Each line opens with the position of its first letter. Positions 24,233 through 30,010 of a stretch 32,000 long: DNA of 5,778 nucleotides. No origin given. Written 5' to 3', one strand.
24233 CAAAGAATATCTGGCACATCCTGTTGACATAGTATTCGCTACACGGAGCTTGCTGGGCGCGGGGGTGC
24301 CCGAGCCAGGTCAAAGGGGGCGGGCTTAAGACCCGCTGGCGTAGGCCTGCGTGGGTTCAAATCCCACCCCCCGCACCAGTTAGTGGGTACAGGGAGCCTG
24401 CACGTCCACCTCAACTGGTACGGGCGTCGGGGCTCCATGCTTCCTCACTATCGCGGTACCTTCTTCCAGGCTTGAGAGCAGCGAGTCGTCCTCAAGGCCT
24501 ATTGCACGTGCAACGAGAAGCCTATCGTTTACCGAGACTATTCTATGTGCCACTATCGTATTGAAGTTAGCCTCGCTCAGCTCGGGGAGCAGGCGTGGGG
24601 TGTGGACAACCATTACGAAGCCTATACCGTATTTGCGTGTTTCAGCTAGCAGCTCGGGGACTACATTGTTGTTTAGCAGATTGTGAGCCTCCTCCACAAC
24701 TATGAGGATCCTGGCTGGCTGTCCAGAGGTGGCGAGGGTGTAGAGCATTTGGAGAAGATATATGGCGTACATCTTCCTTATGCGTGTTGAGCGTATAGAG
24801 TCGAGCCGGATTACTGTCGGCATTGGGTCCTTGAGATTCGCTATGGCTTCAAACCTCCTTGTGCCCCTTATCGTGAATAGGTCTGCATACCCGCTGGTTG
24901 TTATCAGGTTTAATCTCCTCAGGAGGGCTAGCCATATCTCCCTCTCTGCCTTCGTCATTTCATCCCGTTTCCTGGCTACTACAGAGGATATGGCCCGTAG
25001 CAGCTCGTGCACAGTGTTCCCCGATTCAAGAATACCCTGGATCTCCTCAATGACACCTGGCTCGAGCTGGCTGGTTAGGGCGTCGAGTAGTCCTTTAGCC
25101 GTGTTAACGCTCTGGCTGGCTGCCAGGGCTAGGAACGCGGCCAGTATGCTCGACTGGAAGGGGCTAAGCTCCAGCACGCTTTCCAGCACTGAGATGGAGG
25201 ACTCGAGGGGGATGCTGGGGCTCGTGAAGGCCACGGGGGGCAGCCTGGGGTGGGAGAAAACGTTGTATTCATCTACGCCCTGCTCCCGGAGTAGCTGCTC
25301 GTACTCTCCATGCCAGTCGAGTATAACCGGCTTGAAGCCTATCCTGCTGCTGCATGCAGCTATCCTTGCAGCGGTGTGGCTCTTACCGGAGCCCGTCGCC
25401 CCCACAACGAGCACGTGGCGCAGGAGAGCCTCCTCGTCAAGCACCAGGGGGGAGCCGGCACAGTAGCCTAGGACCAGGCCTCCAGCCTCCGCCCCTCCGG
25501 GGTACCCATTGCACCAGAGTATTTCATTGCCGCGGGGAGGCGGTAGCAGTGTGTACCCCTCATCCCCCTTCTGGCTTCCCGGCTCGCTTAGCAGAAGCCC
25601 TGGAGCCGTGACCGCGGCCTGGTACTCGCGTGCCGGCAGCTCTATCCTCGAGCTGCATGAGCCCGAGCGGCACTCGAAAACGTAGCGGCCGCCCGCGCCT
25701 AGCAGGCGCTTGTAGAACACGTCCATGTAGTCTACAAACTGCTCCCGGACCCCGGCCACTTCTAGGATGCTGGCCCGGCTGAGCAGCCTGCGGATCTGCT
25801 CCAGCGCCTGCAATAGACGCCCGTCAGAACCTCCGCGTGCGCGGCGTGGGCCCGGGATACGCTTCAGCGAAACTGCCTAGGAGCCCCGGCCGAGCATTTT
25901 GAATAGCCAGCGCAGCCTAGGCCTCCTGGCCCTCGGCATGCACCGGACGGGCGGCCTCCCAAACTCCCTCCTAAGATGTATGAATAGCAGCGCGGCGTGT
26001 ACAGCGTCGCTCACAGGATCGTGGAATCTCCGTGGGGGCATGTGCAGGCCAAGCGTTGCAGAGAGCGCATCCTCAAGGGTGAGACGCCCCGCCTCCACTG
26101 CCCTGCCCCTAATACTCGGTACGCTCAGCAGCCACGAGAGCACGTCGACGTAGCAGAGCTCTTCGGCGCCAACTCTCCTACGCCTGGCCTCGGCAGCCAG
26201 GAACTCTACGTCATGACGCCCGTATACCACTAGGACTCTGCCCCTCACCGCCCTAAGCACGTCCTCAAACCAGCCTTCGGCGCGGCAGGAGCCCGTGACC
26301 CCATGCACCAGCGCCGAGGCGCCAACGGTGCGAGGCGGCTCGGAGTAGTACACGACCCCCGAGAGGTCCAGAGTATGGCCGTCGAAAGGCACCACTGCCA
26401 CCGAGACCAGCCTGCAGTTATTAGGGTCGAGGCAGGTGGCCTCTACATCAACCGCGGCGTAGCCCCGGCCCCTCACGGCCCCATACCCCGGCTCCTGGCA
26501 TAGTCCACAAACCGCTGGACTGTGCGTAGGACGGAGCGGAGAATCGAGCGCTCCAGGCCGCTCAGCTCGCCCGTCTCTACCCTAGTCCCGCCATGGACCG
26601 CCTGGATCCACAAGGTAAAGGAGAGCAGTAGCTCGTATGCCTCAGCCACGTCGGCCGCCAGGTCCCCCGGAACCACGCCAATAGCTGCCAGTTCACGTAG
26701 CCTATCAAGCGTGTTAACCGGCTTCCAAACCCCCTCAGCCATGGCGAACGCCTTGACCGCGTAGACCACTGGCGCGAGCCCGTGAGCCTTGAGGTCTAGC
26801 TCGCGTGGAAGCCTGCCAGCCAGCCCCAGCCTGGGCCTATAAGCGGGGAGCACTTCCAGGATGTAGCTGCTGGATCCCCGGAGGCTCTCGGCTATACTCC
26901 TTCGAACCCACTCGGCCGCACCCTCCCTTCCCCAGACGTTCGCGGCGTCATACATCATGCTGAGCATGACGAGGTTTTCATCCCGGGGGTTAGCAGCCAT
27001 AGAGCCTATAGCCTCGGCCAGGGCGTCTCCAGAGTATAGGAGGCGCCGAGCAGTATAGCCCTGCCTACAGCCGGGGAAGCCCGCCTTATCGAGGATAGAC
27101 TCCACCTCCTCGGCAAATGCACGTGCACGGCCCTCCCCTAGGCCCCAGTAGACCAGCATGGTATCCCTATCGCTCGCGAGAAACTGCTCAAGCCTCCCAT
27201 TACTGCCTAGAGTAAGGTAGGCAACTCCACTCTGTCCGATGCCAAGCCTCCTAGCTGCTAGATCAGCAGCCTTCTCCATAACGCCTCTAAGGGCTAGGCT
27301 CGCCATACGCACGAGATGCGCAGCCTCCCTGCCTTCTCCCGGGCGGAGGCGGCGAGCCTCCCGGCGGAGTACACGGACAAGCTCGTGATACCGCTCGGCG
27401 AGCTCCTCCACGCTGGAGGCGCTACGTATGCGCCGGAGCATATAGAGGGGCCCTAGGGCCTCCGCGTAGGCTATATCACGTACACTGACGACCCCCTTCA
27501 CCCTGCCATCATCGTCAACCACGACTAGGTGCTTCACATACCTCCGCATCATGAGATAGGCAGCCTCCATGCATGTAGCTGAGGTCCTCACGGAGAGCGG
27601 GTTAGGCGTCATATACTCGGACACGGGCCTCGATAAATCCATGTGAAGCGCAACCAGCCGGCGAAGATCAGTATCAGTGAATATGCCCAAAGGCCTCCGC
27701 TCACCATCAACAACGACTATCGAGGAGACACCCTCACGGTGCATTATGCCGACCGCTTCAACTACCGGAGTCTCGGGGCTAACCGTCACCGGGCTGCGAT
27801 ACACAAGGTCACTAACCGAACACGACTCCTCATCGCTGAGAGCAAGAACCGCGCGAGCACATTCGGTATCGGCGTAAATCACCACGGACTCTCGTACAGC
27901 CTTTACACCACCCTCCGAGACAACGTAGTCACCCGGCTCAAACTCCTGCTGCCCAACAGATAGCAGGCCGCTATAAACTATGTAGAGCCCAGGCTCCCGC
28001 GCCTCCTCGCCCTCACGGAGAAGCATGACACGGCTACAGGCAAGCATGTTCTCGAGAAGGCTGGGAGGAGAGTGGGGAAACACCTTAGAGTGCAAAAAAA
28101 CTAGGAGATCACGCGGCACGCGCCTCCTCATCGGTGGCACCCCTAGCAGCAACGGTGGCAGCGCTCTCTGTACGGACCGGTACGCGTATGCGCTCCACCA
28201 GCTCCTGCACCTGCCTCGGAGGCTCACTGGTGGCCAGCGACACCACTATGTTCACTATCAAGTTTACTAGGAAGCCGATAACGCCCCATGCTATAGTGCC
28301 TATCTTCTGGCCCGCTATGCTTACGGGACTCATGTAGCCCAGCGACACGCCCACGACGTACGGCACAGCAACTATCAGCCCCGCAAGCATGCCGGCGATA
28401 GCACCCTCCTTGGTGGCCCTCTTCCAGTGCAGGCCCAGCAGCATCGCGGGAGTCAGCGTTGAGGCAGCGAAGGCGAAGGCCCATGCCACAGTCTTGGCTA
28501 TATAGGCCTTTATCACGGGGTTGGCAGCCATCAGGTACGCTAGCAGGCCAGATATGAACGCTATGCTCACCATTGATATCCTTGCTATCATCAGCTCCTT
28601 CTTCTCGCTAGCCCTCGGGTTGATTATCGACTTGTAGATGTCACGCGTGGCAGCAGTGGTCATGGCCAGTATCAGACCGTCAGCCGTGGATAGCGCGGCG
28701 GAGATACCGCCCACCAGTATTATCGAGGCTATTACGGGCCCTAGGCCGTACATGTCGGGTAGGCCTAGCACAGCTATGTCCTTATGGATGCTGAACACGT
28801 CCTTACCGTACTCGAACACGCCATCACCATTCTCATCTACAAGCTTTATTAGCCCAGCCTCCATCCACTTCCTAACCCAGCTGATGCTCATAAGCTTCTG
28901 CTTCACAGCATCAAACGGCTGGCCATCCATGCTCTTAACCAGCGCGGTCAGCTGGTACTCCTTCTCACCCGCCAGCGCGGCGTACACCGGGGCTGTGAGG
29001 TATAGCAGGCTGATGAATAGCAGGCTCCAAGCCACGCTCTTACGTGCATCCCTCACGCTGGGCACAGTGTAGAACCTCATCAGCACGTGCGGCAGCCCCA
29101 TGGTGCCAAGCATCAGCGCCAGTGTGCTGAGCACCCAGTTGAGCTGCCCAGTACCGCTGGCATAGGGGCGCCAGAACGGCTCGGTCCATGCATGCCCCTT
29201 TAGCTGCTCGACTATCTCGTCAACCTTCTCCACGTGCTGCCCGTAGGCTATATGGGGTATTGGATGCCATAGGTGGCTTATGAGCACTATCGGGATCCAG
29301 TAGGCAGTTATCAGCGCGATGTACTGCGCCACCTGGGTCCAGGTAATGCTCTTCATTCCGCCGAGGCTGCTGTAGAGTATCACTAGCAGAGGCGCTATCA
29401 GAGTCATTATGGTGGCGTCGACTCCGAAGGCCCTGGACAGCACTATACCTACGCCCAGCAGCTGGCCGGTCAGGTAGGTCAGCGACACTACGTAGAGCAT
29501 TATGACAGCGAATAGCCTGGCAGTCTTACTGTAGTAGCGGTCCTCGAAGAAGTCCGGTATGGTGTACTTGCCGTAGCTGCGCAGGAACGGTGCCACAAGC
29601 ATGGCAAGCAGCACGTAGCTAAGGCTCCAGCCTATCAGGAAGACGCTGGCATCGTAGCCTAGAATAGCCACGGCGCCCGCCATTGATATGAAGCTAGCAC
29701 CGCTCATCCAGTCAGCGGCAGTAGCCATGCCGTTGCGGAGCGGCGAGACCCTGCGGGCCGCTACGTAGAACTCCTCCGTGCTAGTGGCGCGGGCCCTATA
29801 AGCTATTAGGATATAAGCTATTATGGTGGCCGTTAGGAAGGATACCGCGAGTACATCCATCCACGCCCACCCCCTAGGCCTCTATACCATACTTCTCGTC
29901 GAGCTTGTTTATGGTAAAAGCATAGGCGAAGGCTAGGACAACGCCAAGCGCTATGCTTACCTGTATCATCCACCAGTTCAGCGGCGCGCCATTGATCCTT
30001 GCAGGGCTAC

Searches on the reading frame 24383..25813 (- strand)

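Call 27: search_protein_families(library=pfam, proteins=[window:24383-25813:-], max_evalue=0.001)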
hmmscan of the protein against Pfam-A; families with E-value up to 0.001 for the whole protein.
window:24383-25813:- (477 aa): 5 families
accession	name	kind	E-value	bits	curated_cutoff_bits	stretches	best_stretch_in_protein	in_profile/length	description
PF01935.23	DUF87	-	7.4e-19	69.2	23.2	1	120-355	11-218/220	Helicase HerA, central domain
PF10412.15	TrwB_AAD_bind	-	3.5e-06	26.6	20.5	0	122-173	8-57/387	Type IV secretion-system coupling protein DNA-binding domain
PF13401.12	AAA_22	-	4e-05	24.4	27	0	133-152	7-26/130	AAA domain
PF01580.24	FtsK_SpoIIIE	-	0.00017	21.5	24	1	119-147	27-55/221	FtsK/SpoIIIE family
PF05872.18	HerA_C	-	0.0009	18.4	22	0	123-170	13-60/502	Helicase HerA-like C-terminal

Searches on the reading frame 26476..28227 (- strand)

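Call 27: search_protein_families(library=pfam, proteins=[window:26476-28227:-], max_evalue=0.001)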
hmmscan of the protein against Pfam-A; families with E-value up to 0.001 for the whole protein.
window:26476-28227:- (584 aa): 3 families
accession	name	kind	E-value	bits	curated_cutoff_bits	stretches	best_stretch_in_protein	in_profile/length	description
PF00571.33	CBS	-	2.1e-27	95.6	24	2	202-255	1-54/57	CBS domain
PF10335.14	DUF294_C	-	2.4e-20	73.2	22.5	1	467-578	18-142/145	Putative nucleotidyltransferase substrate binding domain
PF03445.19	DUF294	-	1.4e-15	57.9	21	1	298-396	13-115/138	Putative nucleotidyltransferase DUF294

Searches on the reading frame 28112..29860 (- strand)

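Call 27: search_protein_families(library=pfam, proteins=[window:28112-29860:-], max_evalue=0.001)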
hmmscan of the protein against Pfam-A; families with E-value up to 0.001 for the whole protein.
window:28112-29860:- (583 aa): 1 family
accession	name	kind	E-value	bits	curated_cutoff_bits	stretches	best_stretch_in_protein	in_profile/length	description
PF00474.23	SSF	-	5.6e-56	190.6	22.8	2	31-289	1-251/406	Sodium:solute symporter family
